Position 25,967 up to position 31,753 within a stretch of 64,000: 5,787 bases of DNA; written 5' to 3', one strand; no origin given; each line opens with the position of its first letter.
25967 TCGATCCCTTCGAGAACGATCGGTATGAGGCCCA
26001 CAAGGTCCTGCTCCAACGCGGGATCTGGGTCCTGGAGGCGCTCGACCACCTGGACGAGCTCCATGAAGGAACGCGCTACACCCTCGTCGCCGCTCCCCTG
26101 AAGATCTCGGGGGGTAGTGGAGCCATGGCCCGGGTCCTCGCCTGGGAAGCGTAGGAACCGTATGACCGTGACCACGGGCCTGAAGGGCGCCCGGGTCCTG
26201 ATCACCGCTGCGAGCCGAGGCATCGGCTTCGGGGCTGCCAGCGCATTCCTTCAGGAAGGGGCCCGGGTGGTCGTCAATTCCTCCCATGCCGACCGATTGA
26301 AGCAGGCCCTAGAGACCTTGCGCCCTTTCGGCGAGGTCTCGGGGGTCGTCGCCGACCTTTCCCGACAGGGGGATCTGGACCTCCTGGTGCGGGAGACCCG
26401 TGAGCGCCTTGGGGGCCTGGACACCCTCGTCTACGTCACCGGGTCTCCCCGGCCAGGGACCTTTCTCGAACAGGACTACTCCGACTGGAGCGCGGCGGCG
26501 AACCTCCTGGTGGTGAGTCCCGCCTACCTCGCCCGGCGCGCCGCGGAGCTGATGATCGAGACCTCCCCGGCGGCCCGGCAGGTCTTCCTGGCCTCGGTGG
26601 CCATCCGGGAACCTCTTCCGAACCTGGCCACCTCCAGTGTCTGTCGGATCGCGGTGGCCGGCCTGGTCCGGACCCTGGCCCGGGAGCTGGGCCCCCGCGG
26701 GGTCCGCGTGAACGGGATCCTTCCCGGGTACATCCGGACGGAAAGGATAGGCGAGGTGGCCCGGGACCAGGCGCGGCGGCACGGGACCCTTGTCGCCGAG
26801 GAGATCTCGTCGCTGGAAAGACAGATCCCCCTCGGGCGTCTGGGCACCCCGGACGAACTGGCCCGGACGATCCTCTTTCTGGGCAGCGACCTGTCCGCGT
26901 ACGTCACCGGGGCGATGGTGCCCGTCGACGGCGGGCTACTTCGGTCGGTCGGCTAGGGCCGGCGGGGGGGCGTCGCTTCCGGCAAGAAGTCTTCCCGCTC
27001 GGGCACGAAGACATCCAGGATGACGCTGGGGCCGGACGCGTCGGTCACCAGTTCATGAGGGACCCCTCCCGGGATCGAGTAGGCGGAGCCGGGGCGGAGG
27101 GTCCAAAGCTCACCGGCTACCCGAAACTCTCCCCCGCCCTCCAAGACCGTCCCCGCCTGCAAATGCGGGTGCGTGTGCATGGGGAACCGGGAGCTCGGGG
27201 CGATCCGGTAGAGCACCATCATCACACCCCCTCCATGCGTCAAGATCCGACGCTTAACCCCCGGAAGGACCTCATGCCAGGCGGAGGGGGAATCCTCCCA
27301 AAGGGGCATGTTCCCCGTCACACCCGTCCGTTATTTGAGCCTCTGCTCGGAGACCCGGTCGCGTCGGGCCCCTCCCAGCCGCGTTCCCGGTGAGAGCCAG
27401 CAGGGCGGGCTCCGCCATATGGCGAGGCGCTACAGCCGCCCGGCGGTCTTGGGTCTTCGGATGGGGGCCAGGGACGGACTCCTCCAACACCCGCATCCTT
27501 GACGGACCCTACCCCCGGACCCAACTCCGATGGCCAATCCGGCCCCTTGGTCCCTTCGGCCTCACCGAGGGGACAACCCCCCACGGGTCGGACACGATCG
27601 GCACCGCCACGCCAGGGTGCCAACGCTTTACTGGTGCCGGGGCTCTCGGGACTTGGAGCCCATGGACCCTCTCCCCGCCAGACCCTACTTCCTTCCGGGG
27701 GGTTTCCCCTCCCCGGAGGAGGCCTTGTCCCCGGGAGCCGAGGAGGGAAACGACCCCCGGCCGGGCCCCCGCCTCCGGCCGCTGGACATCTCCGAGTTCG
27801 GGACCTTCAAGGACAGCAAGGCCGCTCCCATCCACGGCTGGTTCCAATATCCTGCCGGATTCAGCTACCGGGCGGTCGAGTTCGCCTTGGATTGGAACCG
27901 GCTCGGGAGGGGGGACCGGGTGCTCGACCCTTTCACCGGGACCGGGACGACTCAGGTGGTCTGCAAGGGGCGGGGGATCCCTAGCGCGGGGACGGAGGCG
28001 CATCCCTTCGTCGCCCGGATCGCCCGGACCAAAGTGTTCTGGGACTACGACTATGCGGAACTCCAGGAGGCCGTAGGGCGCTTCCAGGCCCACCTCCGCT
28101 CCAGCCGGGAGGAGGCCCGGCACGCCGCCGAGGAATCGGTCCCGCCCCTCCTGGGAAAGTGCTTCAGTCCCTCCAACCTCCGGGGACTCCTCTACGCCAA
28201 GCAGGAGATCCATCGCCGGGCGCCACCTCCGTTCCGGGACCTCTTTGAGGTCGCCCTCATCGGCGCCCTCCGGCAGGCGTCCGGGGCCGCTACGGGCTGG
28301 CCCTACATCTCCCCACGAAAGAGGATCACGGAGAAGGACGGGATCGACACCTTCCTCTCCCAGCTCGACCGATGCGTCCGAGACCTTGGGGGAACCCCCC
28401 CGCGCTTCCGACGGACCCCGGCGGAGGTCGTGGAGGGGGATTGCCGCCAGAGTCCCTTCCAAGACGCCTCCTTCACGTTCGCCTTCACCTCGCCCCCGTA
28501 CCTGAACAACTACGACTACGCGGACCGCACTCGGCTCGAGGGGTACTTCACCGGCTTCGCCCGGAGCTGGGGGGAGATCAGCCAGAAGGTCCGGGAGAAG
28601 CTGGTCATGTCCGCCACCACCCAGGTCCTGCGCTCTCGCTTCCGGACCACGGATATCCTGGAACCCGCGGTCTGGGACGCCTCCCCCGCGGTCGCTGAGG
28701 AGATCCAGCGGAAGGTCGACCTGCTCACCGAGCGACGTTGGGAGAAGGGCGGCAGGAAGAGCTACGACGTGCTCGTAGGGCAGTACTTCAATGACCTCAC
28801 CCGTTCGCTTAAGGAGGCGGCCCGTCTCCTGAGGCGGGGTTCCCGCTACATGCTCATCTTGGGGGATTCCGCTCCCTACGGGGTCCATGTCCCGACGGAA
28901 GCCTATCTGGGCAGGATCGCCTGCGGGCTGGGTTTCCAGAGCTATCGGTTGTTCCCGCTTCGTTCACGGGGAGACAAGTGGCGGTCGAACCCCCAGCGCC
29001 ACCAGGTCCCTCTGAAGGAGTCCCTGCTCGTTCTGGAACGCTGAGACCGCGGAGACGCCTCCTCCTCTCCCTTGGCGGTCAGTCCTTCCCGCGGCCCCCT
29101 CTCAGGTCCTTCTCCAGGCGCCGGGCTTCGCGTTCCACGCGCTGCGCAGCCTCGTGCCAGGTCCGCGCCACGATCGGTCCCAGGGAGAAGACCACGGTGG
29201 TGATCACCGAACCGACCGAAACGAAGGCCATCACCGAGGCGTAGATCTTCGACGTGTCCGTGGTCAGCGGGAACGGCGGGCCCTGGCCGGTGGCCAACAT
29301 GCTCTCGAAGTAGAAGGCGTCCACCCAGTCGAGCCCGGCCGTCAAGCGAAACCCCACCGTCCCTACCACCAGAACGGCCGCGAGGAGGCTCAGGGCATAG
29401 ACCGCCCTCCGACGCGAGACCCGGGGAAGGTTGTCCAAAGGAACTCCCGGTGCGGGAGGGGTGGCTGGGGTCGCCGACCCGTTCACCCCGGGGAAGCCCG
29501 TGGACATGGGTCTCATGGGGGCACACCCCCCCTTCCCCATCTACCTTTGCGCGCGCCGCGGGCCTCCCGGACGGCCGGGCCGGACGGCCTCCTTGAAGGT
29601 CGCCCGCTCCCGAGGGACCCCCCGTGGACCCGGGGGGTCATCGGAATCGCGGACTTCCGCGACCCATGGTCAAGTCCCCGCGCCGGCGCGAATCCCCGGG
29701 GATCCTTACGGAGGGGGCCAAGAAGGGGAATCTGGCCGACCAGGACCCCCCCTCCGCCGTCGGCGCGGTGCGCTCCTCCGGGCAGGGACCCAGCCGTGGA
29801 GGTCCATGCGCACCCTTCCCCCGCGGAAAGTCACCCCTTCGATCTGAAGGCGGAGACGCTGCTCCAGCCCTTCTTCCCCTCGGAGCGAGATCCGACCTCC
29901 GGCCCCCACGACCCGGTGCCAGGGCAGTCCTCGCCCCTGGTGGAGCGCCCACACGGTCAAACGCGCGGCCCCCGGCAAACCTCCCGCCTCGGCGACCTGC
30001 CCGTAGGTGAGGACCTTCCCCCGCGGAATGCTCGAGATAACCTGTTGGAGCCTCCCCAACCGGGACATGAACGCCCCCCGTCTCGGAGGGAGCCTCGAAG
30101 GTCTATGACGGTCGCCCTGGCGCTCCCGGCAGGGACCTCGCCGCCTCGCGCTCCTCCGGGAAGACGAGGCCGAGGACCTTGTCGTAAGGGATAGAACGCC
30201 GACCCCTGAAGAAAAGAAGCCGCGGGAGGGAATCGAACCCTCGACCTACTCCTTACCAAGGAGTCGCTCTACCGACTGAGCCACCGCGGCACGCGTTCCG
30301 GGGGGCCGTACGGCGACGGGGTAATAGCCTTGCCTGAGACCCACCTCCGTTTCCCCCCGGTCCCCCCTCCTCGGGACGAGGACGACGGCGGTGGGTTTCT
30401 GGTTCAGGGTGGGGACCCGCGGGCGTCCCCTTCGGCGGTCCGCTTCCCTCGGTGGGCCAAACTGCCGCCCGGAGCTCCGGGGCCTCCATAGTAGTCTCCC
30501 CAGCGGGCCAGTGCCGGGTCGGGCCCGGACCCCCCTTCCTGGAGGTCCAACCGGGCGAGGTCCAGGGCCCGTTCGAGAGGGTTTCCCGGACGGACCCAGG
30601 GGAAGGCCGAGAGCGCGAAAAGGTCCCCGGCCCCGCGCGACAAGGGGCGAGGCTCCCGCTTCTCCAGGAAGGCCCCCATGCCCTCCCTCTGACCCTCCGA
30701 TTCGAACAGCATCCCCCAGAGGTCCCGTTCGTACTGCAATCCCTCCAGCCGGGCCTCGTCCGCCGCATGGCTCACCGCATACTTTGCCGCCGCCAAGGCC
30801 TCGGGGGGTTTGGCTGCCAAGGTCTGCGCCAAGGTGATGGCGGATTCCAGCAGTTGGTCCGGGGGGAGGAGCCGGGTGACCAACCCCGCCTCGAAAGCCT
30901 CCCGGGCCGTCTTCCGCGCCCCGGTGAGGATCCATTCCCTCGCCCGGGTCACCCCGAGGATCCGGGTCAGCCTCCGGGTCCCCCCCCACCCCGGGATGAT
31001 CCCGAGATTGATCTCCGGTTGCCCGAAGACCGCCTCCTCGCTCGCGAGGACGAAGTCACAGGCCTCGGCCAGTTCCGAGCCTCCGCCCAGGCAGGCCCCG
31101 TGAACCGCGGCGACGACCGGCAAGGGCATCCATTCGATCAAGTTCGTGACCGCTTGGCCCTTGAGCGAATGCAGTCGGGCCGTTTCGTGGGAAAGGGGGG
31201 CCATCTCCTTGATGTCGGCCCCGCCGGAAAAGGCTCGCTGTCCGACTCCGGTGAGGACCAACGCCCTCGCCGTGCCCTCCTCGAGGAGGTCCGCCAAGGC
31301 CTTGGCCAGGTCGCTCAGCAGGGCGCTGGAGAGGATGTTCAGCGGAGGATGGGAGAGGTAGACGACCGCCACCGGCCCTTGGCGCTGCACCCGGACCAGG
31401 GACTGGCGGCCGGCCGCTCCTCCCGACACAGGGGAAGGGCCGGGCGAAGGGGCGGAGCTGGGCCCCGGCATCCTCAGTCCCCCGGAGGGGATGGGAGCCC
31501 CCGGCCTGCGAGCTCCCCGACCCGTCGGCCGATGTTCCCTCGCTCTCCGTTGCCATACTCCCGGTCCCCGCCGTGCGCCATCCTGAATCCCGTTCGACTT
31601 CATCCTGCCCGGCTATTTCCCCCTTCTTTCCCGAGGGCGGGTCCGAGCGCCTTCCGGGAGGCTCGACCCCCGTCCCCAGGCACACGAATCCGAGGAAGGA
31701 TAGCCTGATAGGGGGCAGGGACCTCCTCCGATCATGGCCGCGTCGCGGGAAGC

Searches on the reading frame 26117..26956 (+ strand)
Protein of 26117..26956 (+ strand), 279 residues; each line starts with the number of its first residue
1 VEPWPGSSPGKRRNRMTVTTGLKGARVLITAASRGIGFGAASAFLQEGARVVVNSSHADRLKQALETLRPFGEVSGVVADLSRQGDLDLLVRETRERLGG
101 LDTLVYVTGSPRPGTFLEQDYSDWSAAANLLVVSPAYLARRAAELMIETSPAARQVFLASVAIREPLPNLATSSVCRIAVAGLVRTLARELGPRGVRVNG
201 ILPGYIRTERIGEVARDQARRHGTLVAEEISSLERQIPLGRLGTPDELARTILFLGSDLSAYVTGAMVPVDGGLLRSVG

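Call 43: search_protein_families(library=pfam, proteins=[window:26117-26956:+], max_evalue=0.0001)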
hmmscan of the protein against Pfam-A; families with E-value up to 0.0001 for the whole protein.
window:26117-26956:+ (279 aa): 3 families
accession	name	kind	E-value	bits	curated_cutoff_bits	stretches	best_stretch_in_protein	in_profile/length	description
PF13561.12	adh_short_C2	-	4e-48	164.5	27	1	31-274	3-235/236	Enoyl-(Acyl carrier protein) reductase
PF00106.31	adh_short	-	5.4e-33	114.6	26.6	1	27-217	3-193/195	short chain dehydrogenase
PF23441.1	SDR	-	7.6e-13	48.9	27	1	23-274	6-255/258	SDR-like rossmann domain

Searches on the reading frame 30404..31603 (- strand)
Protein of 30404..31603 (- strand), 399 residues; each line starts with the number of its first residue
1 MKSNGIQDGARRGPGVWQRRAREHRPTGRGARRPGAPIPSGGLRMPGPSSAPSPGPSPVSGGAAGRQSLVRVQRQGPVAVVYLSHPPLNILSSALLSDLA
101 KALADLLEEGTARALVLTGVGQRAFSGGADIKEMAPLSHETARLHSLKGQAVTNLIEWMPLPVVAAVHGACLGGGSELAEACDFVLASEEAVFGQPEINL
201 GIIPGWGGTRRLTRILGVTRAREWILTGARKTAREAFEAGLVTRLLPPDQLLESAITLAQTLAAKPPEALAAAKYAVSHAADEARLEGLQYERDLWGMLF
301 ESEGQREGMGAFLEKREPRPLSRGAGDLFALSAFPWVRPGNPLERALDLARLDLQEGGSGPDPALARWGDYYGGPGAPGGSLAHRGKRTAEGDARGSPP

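Call 43: search_protein_families(library=pfam, proteins=[window:30404-31603:-], max_evalue=0.0001)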
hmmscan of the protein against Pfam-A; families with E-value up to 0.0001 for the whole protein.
window:30404-31603:- (399 aa): 2 families
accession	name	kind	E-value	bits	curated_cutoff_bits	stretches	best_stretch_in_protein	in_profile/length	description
PF00378.25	ECH_1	-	8.6e-63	212.4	27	1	75-318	3-246/251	Enoyl-CoA hydratase/isomerase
PF16113.10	ECH_2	-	6.3e-26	92.1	27.2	1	87-282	11-211/335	Enoyl-CoA hydratase/isomerase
